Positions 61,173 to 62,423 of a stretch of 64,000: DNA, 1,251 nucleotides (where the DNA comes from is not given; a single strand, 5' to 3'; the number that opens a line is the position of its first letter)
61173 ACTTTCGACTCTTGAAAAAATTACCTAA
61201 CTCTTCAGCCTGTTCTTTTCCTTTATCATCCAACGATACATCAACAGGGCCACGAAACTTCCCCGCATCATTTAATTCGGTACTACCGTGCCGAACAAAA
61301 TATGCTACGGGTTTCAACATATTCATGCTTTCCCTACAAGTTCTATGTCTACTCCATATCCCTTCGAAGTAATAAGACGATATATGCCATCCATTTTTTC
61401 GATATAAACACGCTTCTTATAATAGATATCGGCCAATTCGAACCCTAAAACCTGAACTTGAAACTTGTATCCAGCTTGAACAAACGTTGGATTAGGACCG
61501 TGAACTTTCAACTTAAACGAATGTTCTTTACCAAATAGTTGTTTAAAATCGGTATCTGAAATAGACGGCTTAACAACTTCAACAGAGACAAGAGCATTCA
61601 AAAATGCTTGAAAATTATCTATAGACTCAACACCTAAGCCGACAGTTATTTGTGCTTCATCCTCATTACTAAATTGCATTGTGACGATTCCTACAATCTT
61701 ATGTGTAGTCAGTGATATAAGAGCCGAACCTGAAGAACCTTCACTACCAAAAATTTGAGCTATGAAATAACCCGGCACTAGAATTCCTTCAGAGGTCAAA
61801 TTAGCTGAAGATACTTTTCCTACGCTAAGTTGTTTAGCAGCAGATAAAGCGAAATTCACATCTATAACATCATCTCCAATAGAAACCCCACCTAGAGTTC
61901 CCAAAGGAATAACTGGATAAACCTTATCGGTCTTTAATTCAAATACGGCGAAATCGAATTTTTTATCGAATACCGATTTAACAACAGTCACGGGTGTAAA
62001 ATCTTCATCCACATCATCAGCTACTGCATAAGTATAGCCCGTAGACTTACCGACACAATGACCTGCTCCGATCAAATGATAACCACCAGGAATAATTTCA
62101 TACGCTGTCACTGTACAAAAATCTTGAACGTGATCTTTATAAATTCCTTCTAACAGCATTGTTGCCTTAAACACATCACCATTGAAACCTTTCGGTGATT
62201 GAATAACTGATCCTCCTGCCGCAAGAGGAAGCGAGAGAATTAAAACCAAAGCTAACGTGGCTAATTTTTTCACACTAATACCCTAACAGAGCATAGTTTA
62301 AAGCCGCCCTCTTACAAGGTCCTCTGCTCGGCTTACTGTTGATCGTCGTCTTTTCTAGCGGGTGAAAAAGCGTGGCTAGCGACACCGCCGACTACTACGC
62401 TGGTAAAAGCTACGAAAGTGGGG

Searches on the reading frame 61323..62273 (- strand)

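Call 64: search_protein_families(library=pfam, proteins=[window:61323-62273:-], max_evalue=0.001)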
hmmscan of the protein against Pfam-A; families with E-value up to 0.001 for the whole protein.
window:61323-62273:- (316 aa): 1 family
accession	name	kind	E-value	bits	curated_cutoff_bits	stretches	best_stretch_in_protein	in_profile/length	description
PF13365.12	Trypsin_2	-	1.9e-08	35.6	27.6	1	65-196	10-144/144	Trypsin-like peptidase domain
